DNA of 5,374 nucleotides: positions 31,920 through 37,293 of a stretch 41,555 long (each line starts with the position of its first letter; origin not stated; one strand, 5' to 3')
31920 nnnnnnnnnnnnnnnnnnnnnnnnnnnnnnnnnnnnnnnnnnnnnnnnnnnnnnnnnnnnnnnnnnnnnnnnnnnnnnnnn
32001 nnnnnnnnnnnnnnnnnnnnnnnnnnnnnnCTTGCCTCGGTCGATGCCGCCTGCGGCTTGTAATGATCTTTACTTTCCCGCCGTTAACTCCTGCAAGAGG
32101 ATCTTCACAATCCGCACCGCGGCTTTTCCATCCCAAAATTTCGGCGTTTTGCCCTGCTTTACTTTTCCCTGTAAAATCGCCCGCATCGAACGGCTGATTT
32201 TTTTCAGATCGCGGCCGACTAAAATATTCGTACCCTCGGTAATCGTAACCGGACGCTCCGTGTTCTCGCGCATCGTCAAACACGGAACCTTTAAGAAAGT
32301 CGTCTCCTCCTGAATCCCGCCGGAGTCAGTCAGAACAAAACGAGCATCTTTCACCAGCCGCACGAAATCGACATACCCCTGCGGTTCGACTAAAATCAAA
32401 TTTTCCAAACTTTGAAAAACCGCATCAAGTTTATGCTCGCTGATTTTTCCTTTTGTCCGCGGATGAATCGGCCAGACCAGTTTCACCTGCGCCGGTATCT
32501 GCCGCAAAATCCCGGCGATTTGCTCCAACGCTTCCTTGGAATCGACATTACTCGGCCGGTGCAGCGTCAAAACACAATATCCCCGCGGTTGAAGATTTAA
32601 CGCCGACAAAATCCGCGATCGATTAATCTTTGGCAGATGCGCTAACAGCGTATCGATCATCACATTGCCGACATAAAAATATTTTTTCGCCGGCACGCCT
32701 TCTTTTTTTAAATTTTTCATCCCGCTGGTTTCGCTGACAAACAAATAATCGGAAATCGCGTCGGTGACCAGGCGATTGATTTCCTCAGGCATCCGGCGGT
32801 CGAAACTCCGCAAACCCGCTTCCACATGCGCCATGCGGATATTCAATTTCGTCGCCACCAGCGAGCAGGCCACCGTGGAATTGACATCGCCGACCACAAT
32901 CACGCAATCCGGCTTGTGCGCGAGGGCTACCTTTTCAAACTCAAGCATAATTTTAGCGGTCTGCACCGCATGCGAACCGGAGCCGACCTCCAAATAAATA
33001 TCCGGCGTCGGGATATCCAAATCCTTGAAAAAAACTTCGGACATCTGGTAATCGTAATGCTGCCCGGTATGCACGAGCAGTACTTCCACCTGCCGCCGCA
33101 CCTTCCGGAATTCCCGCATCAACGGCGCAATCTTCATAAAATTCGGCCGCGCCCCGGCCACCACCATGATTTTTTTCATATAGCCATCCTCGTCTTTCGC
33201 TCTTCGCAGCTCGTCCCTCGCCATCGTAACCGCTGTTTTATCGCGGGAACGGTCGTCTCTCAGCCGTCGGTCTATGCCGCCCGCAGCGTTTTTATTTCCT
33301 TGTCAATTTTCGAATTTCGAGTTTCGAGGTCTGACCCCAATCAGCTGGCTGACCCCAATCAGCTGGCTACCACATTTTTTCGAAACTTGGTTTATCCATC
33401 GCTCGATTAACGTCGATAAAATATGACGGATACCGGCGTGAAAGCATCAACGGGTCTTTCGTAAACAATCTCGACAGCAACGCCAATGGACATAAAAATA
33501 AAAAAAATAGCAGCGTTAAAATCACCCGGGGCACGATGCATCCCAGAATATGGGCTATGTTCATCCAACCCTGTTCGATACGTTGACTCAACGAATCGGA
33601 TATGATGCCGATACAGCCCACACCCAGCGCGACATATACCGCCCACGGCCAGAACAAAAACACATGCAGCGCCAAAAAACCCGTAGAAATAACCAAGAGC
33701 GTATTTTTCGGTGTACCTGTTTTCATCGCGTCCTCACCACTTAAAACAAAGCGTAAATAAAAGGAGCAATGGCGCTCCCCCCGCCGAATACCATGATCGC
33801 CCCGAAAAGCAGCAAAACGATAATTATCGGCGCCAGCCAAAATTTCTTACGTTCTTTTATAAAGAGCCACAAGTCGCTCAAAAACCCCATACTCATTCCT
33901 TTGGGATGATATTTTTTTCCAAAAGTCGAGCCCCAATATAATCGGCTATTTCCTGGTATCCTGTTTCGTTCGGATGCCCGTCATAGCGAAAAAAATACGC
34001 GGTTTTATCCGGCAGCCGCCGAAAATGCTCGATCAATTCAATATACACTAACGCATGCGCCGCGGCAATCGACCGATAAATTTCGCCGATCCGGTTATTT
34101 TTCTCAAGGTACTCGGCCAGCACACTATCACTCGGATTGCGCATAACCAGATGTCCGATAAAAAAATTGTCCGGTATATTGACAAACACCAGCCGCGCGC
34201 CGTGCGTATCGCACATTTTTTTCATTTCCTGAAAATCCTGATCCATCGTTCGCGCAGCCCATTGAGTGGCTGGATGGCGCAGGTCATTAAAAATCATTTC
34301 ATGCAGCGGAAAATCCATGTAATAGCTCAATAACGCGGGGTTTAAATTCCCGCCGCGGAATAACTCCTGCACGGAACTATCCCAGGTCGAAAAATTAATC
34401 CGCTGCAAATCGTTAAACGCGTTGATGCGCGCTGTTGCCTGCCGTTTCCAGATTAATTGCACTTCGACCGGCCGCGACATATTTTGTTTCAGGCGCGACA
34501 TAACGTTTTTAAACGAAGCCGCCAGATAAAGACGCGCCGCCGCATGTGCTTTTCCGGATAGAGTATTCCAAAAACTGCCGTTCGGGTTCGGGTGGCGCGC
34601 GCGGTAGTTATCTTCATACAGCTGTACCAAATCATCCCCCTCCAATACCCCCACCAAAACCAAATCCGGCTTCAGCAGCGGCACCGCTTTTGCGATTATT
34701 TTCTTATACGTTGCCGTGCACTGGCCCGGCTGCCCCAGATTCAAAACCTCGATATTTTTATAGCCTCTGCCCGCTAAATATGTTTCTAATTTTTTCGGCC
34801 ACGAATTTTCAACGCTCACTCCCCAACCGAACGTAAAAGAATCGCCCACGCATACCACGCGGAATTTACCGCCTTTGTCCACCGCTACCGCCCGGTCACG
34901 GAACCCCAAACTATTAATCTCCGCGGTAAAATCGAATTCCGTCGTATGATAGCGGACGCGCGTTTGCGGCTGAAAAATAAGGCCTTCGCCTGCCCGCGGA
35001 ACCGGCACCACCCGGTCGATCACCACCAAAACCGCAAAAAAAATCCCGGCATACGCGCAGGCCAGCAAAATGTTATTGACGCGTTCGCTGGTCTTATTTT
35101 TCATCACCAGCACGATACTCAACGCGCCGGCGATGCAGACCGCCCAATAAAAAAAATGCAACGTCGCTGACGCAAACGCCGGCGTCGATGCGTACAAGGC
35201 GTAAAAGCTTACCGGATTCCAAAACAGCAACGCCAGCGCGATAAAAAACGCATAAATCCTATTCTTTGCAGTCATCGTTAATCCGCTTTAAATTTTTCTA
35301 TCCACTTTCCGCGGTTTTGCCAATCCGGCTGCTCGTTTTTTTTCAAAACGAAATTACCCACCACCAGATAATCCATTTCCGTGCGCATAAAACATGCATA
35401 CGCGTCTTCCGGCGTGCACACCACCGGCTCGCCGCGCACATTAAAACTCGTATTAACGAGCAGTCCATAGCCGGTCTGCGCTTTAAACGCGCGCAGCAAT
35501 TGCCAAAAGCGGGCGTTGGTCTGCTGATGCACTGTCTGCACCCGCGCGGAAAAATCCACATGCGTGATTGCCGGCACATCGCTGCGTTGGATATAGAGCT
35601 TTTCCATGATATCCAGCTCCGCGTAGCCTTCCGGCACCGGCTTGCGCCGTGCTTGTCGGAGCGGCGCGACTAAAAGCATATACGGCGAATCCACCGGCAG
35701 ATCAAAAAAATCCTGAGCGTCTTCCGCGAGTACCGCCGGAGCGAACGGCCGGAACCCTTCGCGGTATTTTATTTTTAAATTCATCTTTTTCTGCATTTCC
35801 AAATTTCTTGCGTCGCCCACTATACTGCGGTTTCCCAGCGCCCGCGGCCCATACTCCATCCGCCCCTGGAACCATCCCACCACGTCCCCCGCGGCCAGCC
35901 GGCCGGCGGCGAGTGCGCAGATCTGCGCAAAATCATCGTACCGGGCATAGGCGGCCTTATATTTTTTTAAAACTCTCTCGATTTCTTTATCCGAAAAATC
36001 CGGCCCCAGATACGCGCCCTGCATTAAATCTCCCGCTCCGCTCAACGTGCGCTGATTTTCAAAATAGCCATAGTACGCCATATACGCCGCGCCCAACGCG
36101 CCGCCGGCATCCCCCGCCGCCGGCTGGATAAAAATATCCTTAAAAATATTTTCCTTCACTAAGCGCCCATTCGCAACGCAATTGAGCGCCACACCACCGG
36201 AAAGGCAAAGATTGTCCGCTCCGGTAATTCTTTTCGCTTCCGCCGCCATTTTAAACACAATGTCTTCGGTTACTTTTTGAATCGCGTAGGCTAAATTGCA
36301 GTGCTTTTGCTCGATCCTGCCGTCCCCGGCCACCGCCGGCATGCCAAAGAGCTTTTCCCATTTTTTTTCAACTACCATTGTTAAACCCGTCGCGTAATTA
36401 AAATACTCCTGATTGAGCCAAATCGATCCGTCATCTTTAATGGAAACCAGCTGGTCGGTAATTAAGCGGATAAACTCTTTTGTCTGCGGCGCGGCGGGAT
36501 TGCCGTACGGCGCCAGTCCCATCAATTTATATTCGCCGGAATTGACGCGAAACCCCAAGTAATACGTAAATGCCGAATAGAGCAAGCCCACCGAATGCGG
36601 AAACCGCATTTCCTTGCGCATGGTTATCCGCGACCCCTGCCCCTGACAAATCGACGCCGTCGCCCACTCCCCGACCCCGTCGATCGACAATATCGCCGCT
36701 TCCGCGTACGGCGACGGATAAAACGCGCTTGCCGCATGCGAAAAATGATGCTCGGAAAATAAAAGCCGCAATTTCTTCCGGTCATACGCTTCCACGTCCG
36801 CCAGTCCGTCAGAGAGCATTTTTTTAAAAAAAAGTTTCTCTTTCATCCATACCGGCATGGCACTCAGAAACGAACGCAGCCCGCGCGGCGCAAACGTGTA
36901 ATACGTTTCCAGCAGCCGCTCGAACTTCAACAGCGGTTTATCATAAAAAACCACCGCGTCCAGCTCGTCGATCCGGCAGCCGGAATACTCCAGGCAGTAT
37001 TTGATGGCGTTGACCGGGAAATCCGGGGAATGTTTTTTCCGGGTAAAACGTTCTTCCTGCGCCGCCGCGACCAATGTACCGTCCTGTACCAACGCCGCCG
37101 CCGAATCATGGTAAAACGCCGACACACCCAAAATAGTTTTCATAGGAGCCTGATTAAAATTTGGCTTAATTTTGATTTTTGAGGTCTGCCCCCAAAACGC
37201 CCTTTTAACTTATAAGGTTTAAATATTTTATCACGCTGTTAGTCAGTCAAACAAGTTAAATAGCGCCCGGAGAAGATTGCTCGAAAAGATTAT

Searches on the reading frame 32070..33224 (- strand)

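Call 8: search_protein_families(library=pfam, proteins=[window:32070-33224:-], max_evalue=0.001)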
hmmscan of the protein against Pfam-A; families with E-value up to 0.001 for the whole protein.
window:32070-33224:- (384 aa): 1 family
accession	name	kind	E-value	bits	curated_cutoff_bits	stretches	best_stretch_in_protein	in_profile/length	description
PF02350.25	Epimerase_2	-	1.1e-107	360.3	30.6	1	43-376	6-346/347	UDP-N-acetylglucosamine 2-epimerase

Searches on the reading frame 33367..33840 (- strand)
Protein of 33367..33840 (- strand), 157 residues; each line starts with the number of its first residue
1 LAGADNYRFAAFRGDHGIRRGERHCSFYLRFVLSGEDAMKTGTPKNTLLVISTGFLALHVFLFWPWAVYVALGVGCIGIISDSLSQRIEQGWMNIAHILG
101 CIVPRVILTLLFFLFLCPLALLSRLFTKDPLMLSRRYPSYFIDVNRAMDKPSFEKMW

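Call 8: search_protein_families(library=pfam, proteins=[window:33367-33840:-], max_evalue=0.001)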
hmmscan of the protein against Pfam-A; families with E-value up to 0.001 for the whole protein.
window:33367-33840:- (157 aa): 1 family
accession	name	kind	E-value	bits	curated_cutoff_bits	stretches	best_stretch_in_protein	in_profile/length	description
PF19588.4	SxtJ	-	5.3e-09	37.2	24.4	1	57-131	24-98/99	Saxitoxin biosynthesis operon protein SxtJ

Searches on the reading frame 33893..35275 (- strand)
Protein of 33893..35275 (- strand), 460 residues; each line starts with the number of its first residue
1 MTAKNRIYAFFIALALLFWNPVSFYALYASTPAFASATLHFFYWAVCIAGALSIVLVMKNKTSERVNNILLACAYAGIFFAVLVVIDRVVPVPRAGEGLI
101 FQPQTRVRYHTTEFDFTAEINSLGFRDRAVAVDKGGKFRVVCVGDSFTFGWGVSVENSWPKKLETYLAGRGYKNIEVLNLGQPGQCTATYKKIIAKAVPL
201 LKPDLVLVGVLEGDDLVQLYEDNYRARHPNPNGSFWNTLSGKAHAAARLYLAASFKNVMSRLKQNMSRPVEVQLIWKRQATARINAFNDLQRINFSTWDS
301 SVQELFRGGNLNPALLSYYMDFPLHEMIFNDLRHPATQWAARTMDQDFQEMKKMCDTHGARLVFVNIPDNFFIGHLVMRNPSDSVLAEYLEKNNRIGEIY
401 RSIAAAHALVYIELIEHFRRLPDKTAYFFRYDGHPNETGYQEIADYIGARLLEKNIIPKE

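Call 8: search_protein_families(library=pfam, proteins=[window:33893-35275:-], max_evalue=0.001)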
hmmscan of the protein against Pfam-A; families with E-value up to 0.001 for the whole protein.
window:33893-35275:- (460 aa): 2 families
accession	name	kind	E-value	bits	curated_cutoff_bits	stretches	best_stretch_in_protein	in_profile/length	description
PF13472.12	Lipase_GDSL_2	-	2.7e-15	57.8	32.9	2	142-208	1-68/178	GDSL-like Lipase/Acylhydrolase family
PF00657.28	Lipase_GDSL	-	1.5e-07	32.2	23.6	0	140-223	1-94/208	GDSL-like Lipase/Acylhydrolase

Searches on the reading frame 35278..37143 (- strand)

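Call 8: search_protein_families(library=pfam, proteins=[window:35278-37143:-], max_evalue=0.001)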
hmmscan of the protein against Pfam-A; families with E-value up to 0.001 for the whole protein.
window:35278-37143:- (621 aa): 2 families
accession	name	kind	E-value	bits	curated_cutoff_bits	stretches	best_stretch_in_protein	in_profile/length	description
PF02543.21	Carbam_trans_N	-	3.2e-95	319.9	24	1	4-353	2-345/346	Carbamoyltransferase N-terminus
PF16861.10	Carbam_trans_C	-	7.3e-71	237.6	27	1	414-602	2-170/170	Carbamoyltransferase C-terminus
